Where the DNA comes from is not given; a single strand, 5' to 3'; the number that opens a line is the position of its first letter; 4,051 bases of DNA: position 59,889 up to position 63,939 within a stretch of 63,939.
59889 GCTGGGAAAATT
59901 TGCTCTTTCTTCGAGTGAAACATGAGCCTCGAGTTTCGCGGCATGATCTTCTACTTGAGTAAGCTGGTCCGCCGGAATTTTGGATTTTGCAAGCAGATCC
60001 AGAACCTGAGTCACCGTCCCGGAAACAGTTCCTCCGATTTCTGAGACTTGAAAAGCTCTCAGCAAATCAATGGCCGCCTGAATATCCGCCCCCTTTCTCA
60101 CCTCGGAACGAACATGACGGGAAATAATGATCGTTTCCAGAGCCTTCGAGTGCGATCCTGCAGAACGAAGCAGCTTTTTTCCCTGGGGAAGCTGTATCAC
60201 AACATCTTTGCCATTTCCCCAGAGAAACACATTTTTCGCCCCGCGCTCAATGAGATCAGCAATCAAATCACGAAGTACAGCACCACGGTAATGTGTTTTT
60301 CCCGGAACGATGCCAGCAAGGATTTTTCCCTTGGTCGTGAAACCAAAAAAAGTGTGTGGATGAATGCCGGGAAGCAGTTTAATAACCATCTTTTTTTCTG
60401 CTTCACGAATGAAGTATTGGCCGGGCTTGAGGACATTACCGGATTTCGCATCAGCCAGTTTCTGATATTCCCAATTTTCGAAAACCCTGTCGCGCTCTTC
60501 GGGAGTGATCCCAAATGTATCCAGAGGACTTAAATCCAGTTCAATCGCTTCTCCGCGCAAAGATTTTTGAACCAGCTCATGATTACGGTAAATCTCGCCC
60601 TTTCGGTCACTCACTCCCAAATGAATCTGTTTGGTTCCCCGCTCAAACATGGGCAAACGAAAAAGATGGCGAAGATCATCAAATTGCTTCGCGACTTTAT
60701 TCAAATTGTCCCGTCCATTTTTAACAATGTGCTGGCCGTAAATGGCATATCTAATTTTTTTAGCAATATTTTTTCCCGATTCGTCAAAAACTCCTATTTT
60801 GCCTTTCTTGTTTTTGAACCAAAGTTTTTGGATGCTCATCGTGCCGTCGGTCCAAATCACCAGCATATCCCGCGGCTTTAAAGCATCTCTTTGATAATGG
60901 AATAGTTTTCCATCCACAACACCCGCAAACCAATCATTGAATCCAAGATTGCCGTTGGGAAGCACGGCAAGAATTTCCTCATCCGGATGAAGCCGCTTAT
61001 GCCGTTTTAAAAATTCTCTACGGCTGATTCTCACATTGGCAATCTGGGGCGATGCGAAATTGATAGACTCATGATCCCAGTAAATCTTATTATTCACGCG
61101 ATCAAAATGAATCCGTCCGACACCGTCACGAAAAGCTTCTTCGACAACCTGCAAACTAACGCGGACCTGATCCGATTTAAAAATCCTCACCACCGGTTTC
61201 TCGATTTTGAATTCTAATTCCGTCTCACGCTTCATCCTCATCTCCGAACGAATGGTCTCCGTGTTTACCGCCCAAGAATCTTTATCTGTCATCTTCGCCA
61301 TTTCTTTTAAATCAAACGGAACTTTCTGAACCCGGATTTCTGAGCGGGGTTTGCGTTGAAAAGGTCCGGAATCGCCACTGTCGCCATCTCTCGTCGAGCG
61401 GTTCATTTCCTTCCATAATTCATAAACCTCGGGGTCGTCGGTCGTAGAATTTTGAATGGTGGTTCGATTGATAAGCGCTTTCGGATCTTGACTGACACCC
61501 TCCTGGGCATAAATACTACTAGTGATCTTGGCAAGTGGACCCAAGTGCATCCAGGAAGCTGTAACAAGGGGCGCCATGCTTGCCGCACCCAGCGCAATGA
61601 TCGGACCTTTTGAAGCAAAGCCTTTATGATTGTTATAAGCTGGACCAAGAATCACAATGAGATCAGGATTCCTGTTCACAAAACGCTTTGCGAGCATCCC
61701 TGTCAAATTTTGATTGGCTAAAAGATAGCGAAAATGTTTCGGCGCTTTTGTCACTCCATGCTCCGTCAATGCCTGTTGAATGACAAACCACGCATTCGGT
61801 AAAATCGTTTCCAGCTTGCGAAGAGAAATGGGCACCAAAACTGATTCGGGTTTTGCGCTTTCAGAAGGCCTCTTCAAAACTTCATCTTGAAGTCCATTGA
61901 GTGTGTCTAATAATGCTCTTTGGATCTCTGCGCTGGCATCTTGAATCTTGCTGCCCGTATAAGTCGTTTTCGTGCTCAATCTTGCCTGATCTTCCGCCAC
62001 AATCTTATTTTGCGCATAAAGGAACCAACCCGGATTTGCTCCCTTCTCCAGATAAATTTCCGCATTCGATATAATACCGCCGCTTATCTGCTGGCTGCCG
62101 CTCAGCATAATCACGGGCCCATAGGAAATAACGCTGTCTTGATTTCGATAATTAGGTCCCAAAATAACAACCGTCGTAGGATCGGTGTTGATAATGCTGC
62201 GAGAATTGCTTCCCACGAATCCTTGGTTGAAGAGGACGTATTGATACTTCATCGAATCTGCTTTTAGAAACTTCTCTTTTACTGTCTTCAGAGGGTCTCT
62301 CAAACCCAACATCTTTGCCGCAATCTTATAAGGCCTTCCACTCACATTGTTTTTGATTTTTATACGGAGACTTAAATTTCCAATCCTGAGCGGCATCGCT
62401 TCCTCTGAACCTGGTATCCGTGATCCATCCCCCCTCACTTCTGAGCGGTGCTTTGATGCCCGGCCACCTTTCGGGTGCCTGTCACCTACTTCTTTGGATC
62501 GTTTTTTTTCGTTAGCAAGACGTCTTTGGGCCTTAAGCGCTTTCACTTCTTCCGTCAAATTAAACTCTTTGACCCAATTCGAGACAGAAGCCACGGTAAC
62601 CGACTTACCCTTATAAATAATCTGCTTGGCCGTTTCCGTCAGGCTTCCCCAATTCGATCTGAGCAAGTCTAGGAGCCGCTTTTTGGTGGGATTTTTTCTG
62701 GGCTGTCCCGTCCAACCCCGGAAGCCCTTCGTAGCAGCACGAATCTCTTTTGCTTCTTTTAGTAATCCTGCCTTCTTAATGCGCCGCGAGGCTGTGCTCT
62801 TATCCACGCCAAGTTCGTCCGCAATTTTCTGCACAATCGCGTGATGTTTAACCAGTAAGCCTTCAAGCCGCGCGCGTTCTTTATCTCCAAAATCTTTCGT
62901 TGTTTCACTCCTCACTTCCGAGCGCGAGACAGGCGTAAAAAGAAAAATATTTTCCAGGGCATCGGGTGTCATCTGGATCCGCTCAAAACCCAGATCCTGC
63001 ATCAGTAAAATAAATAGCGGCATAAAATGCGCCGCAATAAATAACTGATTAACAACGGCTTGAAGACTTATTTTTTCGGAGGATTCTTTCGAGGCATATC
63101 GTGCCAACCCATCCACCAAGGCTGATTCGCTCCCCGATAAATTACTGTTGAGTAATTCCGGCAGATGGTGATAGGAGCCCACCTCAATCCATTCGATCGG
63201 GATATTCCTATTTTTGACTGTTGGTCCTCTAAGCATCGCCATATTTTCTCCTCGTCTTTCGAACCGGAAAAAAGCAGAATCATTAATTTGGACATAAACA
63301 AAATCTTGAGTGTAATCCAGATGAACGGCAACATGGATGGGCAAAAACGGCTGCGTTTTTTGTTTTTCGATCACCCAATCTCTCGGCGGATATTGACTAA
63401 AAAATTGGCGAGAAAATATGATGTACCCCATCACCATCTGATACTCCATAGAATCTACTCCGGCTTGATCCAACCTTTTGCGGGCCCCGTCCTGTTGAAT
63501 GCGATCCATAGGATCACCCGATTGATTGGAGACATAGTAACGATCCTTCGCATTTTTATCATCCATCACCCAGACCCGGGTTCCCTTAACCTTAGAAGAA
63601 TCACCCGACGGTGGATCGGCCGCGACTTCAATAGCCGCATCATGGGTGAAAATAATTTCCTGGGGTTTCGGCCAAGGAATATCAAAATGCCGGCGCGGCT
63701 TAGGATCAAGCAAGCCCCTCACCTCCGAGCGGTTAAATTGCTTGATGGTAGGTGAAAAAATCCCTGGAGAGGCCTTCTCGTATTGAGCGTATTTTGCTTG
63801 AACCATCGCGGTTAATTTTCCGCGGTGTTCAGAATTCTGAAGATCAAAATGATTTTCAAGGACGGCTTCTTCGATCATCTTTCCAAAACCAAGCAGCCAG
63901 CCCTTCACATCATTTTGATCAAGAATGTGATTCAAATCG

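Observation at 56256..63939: Giant ORF cut into protein-sized modules by 12 copies of R-[SAP]-E-[VILM]-R, conserved at the peptide level and not the DNA level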

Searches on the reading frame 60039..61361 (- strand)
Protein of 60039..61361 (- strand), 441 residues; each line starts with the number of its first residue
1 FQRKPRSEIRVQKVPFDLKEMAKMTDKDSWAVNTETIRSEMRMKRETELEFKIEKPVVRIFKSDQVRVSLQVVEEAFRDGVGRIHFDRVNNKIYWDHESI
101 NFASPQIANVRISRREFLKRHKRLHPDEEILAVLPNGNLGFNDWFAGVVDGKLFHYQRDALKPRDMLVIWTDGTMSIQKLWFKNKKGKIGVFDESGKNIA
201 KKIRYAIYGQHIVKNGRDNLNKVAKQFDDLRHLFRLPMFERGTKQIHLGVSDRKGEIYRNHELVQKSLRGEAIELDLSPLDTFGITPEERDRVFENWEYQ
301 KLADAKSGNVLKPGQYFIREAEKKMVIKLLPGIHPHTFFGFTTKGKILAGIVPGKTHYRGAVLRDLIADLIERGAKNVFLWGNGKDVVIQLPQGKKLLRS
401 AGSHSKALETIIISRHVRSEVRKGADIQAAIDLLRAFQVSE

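Call 77: predict_structure(alignment_id=A3)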
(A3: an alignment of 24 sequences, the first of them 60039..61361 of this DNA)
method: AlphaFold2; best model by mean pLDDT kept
length: 441 residues; sequences in the alignment: 24
mean_pLDDT: 86.9   pTM: 0.82
mean pLDDT of the five models: 86.9, 86.3, 85.8, 85.6, 83.9
residues with pLDDT >= 90: 337; 70-90: 28; 50-70: 36; < 50: 40
segments of 3 or more residues with pLDDT < 50: 1-18, 24-33, 40-44, 421-423
pLDDT, mean of each block of 10 residues (from residue 1): 39 44 46 51 61 97 94 95 93 92 88 96 95 94 91 93 94 94 94 96 94 97 94 97 94 97 96 97 97 97 72 96 97 97 96 97 98 97 95 80 94 85 54 63 46
secondary structure, 60 per line:
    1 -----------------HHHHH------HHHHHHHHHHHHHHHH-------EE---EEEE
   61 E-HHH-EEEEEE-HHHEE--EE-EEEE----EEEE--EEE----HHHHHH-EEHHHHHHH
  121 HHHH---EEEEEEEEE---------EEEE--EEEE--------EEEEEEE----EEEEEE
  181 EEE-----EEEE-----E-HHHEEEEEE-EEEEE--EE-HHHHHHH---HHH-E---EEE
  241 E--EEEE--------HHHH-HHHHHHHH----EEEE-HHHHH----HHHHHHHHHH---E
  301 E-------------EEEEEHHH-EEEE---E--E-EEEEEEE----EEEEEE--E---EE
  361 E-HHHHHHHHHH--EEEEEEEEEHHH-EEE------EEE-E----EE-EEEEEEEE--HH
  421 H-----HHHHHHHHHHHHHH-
elements in order: H18-22 H29-44 E57-61 E67-72 E84-87 E92-95 E98-100 H105-110 H114-124 E128-136 E146-149 E152-155 E164-170 E175-183 E189-192 E203-208 E210-214 H220-226 E238-241 E244-247 H256-259 H261-268 E273-276 H278-282 H287-296 E315-319 E324-327 E336-342 E347-352 E359-361 H363-372 E375-383 E388-390 E397-399 E409-416 H427-440

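Call 81: fold_search(model_id=the predicted structure, library=pdb)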
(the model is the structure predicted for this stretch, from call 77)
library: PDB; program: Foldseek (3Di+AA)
matches with E <= 10: 310; with E <= 0.001: 13
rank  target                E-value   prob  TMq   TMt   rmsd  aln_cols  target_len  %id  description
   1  6u11_A                1.6e-07  1.00  0.33  0.45   6.5       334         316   12  Xenopus laevis N-acetylglucosamine-1-phosphodiester alpha-N-acetylglucosaminidase (NAGPA) (C46S C219S C453S C480S C486 (released 2020-02-19)
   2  6pky_A                3.8e-07  1.00  0.35  0.52  12.4       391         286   11  Guinea pig N-acetylglucosamine-1-phosphodiester alpha-N-acetylglucosaminidase (NAGPA) catalytic domain auto-inhibited  (released 2020-02-19)
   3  6pky_C                4.6e-07  1.00  0.35  0.51  12.0       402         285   11  Guinea pig N-acetylglucosamine-1-phosphodiester alpha-N-acetylglucosaminidase (NAGPA) catalytic domain auto-inhibited  (released 2020-02-19)
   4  6pki_B                7.0e-07  1.00  0.34  0.48  12.4       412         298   12  Zebrafish N-acetylglucosamine-1-phosphodiester alpha-N-acetylglucosaminidase (NAGPA) catalytic domain (C56S C230S) in  (released 2020-02-19)
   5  3ohg                  1.5e-06  1.00  0.38  0.56   5.5       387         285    8  Crystal structure of a protein with unknown function from DUF2233 family (BACOVA_00430) from Bacteroides ovatus at 1.80  (released 2010-09-08)
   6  6pku_A                1.6e-06  1.00  0.32  0.51  12.3       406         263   10  Guinea pig N-acetylglucosamine-1-phosphodiester alpha-N-acetylglucosaminidase (NAGPA) catalytic domain (C51S C221S) in (released 2020-02-19)
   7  6pku_B                1.7e-06  1.00  0.33  0.53  12.6       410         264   11  Guinea pig N-acetylglucosamine-1-phosphodiester alpha-N-acetylglucosaminidase (NAGPA) catalytic domain (C51S C221S) in (released 2020-02-19)
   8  6pkg_A                3.0e-06  1.00  0.34  0.47  13.6       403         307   12  Zebrafish N-acetylglucosamine-1-phosphodiester alpha-N-acetylglucosaminidase (NAGPA) catalytic domain auto-inhibited b (released 2020-02-19)
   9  6pki_A                3.2e-06  1.00  0.34  0.48  13.3       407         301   12  Zebrafish N-acetylglucosamine-1-phosphodiester alpha-N-acetylglucosaminidase (NAGPA) catalytic domain (C56S C230S) in  (released 2020-02-19)
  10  6pky_B                5.5e-06  1.00  0.35  0.51  10.6       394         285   11  Guinea pig N-acetylglucosamine-1-phosphodiester alpha-N-acetylglucosaminidase (NAGPA) catalytic domain auto-inhibited  (released 2020-02-19)
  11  6pky_D                1.3e-05  1.00  0.34  0.51  11.0       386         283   12  Guinea pig N-acetylglucosamine-1-phosphodiester alpha-N-acetylglucosaminidase (NAGPA) catalytic domain auto-inhibited  (released 2020-02-19)
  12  6pki_D                1.6e-05  1.00  0.34  0.49  11.9       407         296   12  Zebrafish N-acetylglucosamine-1-phosphodiester alpha-N-acetylglucosaminidase (NAGPA) catalytic domain (C56S C230S) in  (released 2020-02-19)
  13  5h3k                  2.0e-04  0.97  0.25  0.21  18.6       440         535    9  Crystal structure of a hypothetical protein from Synechocystis (released 2017-10-25)
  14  6ozd_A                4.2e-03  0.30  0.23  0.20  22.4       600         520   11  Crystal structure of Putative exported protein (BPSS2145) from Burkholderia pseudomallei K96243 (released 2019-06-12)
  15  6ozd_B                7.7e-03  0.63  0.28  0.24  17.5       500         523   11  Crystal structure of Putative exported protein (BPSS2145) from Burkholderia pseudomallei K96243 (released 2019-06-12)
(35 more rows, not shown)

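Call 90: find_related_loci(query=A4, collection=metagenome_contigs, flank=10000)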
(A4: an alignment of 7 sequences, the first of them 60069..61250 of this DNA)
Query A4 (394 aa) in metagenome_contigs; peptide patterns used: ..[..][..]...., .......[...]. (x = any residue, [..] = any of these).
291 stretches matched a pattern; 6 encode a relative of the query (tblastn E <= 1e-3); 6 distinct loci.
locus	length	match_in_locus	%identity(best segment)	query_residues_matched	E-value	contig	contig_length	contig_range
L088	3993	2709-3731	43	12-354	1e-94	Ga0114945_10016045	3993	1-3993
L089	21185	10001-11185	41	12-385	9e-94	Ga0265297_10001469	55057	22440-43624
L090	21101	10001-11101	43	18-378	5e-91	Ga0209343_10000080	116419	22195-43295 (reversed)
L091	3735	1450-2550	43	18-378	3e-90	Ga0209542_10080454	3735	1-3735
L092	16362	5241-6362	40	16-389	2e-89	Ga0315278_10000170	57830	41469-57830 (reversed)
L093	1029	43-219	37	319-378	5e-10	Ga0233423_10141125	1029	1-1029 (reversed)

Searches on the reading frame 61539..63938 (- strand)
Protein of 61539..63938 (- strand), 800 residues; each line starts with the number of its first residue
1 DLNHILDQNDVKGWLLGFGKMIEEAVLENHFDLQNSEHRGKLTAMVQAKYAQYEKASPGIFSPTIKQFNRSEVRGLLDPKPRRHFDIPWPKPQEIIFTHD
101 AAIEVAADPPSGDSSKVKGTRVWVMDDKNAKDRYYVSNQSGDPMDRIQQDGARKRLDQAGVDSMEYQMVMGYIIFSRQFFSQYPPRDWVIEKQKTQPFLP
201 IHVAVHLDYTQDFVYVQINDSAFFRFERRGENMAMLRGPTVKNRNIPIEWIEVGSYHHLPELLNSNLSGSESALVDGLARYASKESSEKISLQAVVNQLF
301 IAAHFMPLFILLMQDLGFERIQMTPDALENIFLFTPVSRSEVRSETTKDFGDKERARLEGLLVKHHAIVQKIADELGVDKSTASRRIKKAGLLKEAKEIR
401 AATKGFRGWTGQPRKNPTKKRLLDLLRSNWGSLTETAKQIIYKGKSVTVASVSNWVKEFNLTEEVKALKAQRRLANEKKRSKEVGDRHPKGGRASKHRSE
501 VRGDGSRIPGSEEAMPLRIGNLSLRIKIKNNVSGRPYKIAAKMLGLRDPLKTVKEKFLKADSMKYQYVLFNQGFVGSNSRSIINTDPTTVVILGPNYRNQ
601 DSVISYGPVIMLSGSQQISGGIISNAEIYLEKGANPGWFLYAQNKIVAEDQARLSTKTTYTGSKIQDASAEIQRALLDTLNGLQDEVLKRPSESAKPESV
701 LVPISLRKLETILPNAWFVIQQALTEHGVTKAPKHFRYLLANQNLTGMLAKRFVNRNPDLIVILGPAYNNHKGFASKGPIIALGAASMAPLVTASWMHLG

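Call 14: find_related_loci(query=window:61539-63938:-, collection=genome_contigs, flank=10000)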
Query window:61539-63938:- (800 aa) in genome_contigs; peptide patterns used: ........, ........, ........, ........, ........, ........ (x = any residue, [..] = any of these).
20 stretches matched a pattern, but none encodes a relative of the query by tblastn (E <= 1e-3).

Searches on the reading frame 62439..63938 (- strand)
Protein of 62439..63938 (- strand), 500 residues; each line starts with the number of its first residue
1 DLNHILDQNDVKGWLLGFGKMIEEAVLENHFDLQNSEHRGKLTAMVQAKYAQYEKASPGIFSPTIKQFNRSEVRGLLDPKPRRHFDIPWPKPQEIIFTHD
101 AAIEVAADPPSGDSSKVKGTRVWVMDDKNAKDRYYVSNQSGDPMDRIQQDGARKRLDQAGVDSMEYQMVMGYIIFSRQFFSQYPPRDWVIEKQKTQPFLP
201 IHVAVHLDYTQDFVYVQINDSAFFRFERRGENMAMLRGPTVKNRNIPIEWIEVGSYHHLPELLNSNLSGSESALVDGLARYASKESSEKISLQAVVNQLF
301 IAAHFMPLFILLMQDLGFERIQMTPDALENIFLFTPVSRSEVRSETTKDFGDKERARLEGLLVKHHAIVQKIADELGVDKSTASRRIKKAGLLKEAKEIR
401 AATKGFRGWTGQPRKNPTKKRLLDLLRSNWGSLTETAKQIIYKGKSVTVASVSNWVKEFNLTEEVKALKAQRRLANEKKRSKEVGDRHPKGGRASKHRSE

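Call 87: find_related_loci(query=window:62439-63938:-, collection=metagenome_contigs, flank=10000)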
Query window:62439-63938:- (500 aa) in metagenome_contigs; peptide patterns used: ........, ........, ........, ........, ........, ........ (x = any residue, [..] = any of these).
88 stretches matched a pattern, but none encodes a relative of the query by tblastn (E <= 1e-3).

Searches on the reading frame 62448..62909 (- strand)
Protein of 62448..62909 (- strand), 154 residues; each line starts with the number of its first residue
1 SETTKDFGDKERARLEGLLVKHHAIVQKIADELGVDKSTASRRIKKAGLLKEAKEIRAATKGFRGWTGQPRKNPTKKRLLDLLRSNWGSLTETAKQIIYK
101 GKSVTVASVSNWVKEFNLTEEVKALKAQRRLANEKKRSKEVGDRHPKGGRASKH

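Call 85: search_protein_families(library=pfam, proteins=[window:62448-62909:-], max_evalue=0.01)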
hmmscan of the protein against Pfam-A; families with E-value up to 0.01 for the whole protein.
window:62448-62909:- (154 aa): 2 families
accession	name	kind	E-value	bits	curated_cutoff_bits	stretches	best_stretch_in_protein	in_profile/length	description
PF13384.12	HTH_23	-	0.00044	20.4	24.6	0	21-45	14-39/50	Homeodomain-like domain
PF12840.13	HTH_20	-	0.00069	20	27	0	8-46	2-41/51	Helix-turn-helix domain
